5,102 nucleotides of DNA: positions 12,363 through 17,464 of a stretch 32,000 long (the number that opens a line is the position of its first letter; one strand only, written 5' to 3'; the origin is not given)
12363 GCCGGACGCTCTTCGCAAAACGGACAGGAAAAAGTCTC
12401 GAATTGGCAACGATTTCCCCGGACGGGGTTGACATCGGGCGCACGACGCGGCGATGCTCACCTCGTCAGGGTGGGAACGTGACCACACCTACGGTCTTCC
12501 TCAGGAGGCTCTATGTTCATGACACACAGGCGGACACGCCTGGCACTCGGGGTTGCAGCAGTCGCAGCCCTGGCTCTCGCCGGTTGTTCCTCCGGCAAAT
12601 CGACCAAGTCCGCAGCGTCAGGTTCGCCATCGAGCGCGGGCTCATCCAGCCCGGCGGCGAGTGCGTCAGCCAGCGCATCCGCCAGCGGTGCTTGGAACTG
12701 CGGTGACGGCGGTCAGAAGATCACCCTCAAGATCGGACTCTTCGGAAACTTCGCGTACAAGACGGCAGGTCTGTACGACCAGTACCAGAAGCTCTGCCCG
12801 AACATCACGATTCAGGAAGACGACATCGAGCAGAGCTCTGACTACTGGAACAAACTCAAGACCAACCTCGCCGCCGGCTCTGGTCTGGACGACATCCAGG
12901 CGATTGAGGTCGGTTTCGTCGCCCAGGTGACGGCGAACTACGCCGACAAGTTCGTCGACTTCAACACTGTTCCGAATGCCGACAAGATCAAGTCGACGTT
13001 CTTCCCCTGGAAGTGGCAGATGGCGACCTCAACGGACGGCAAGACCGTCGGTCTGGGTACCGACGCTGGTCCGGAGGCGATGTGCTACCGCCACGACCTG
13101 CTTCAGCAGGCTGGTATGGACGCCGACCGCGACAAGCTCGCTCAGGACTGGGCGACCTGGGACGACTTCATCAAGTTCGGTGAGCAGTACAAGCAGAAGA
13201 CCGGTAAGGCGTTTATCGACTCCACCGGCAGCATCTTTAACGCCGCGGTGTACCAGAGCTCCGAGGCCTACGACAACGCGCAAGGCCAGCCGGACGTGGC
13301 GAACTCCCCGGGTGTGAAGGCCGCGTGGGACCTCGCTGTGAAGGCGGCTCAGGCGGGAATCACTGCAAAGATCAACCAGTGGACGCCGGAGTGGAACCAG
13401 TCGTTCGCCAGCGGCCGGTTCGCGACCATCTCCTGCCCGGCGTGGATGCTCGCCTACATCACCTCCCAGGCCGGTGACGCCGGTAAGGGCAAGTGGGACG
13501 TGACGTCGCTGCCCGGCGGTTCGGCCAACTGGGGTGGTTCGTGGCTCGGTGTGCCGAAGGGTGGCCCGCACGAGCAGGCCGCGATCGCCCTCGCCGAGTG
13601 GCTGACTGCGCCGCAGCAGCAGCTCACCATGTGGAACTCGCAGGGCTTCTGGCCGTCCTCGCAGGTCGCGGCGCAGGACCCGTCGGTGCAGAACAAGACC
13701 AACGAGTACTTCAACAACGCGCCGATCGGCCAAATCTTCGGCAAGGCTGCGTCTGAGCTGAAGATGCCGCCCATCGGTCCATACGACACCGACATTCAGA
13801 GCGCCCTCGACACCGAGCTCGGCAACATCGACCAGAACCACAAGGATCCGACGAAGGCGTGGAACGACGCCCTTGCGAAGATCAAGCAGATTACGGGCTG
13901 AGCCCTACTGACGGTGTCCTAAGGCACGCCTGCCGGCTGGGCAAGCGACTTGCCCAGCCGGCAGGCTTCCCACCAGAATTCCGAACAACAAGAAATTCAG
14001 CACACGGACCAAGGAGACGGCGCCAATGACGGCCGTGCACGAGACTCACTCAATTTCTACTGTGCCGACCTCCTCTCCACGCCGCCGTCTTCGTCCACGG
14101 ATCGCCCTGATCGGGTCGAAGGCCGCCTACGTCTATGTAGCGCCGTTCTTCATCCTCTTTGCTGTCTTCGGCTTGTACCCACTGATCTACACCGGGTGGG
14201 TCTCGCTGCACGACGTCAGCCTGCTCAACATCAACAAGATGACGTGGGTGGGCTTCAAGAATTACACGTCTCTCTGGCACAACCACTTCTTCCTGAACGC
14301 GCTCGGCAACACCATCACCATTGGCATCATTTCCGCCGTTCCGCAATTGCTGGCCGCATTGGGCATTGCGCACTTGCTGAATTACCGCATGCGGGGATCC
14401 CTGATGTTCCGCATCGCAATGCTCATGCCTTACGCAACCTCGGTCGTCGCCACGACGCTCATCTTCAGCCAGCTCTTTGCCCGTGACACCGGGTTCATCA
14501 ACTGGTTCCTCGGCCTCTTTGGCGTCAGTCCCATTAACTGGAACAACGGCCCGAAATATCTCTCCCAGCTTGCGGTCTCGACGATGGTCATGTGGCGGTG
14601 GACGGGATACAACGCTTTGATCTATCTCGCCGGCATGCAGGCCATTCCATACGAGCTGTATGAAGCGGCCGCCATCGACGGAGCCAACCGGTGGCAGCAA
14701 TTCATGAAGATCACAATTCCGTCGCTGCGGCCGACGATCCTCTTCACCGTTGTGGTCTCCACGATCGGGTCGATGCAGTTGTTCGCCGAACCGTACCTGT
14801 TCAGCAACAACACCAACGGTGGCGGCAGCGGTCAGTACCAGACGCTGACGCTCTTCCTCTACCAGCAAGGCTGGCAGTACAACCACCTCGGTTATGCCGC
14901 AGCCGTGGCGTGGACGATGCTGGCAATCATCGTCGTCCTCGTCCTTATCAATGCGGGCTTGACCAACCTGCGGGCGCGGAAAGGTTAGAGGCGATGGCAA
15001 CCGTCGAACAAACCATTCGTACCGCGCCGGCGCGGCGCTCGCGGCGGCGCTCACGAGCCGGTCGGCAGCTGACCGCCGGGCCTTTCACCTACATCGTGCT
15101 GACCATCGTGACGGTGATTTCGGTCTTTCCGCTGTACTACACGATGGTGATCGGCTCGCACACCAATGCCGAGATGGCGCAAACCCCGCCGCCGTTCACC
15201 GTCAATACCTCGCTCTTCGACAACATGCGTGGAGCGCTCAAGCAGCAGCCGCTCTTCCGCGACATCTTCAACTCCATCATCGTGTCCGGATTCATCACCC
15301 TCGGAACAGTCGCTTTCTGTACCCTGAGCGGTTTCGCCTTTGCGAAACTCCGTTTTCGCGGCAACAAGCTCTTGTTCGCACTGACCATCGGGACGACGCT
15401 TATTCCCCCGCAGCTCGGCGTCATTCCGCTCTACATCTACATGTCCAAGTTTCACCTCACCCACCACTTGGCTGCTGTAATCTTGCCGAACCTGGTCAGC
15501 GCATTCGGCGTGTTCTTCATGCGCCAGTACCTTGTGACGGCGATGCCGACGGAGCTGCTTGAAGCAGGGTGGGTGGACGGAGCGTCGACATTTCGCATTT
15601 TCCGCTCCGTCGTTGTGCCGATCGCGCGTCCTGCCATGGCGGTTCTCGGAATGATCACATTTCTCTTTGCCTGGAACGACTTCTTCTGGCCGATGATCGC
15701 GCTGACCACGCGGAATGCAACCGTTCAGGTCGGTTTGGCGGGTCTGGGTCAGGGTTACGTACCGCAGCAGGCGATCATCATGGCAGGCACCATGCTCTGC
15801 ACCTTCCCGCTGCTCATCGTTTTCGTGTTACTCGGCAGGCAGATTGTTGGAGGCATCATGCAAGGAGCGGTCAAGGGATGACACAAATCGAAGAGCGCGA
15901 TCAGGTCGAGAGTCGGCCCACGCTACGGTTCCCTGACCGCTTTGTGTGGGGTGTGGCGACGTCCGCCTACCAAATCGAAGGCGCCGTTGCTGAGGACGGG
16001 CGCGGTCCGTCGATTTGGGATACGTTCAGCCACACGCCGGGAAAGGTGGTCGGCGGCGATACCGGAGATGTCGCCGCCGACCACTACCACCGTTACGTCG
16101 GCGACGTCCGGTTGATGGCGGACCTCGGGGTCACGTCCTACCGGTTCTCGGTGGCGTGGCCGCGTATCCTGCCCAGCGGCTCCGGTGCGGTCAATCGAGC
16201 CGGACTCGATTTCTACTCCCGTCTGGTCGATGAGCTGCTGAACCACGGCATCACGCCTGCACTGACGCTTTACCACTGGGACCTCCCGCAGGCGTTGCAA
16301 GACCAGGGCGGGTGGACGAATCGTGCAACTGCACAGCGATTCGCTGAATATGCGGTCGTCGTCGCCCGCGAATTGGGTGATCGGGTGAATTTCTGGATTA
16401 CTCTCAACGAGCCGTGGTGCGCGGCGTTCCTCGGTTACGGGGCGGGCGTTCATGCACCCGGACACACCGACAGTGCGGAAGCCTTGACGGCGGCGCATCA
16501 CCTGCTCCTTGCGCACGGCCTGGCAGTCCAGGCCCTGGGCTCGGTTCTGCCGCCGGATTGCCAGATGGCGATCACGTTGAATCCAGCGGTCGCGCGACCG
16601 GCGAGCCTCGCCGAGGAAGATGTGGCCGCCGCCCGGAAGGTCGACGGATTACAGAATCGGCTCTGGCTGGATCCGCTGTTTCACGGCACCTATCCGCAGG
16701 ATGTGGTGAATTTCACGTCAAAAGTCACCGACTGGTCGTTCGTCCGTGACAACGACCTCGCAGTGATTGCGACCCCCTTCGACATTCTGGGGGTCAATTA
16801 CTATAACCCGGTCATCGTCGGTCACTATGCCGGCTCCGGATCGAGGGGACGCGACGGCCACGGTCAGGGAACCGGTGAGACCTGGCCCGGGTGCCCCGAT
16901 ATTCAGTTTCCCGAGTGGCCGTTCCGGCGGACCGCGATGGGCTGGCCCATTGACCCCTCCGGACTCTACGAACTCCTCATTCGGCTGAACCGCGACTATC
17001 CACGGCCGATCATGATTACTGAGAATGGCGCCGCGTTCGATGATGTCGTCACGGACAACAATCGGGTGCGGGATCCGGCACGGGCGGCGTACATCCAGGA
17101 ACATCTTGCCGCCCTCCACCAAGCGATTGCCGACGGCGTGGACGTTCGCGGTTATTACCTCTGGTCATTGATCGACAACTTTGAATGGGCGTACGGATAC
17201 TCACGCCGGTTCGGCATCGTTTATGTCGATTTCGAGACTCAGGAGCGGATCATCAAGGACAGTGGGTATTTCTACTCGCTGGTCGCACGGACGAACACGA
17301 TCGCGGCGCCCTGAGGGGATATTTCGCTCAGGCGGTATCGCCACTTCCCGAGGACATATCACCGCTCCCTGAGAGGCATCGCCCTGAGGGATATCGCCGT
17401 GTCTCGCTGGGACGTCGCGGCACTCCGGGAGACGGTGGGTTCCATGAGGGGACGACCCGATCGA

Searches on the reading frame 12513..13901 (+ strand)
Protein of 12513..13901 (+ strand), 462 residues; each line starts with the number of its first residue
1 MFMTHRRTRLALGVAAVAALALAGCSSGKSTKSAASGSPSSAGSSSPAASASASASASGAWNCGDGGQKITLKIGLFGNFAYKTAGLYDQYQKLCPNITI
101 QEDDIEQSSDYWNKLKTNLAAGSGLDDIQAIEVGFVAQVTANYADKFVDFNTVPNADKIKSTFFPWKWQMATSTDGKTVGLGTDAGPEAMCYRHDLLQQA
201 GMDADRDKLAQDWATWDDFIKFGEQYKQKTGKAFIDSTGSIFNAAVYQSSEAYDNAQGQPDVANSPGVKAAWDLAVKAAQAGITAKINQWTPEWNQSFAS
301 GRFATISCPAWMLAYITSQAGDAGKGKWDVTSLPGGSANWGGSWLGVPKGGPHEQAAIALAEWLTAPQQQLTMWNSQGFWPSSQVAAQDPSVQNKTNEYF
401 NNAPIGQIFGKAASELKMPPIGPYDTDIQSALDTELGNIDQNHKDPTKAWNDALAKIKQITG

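Call 65: search_protein_families(library=pfam, proteins=[window:12513-13901:+], max_evalue=0.00001)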
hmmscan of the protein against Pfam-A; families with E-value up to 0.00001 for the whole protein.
window:12513-13901:+ (462 aa): 2 families
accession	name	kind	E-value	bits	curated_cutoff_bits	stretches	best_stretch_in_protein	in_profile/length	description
PF13416.11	SBP_bac_8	-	5e-47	161.4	27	1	87-396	2-275/279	Bacterial extracellular solute-binding protein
PF01547.30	SBP_bac_1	-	1.6e-16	61.7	26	1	84-370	11-306/307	Bacterial extracellular solute-binding protein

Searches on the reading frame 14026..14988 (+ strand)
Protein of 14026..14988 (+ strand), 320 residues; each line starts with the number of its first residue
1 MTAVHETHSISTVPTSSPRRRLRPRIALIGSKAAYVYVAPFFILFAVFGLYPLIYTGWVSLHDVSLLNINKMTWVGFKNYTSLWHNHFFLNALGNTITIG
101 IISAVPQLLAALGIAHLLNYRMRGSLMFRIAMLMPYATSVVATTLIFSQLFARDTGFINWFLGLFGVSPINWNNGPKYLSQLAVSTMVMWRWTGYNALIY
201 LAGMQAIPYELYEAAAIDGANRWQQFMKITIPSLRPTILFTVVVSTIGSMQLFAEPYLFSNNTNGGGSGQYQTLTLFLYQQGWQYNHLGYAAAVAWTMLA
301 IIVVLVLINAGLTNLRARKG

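Call 65: search_protein_families(library=pfam, proteins=[window:14026-14988:+], max_evalue=0.00001)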
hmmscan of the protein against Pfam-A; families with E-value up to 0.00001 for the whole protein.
window:14026-14988:+ (320 aa): 1 family
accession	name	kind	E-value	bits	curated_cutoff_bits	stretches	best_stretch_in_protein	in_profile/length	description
PF00528.27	BPD_transp_1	-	5.1e-16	59.4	26.4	1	110-309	4-175/184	Binding-protein-dependent transport system inner membrane component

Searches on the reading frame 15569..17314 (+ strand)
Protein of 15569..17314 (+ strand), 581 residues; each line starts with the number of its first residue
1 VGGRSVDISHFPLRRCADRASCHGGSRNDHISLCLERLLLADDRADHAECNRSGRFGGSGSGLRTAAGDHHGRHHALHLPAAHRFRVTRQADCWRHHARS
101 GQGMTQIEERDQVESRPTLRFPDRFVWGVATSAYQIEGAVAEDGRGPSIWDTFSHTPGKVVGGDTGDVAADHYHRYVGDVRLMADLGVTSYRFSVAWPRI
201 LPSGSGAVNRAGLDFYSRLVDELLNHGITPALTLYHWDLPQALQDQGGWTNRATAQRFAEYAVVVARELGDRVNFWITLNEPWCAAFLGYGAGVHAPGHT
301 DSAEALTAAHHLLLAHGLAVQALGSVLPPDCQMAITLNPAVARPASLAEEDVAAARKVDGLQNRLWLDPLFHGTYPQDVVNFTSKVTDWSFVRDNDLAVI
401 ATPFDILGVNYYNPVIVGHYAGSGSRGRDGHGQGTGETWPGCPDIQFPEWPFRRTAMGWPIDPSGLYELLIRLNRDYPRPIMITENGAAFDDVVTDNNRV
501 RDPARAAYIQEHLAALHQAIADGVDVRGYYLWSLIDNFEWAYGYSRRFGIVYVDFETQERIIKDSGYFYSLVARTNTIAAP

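Call 65: search_protein_families(library=pfam, proteins=[window:15569-17314:+], max_evalue=0.00001)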
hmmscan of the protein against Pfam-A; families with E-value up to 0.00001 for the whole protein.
window:15569-17314:+ (581 aa): 1 family
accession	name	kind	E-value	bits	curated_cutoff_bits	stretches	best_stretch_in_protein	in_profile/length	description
PF00232.24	Glyco_hydro_1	-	1.9e-168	561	22.6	1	120-577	4-452/453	Glycosyl hydrolase family 1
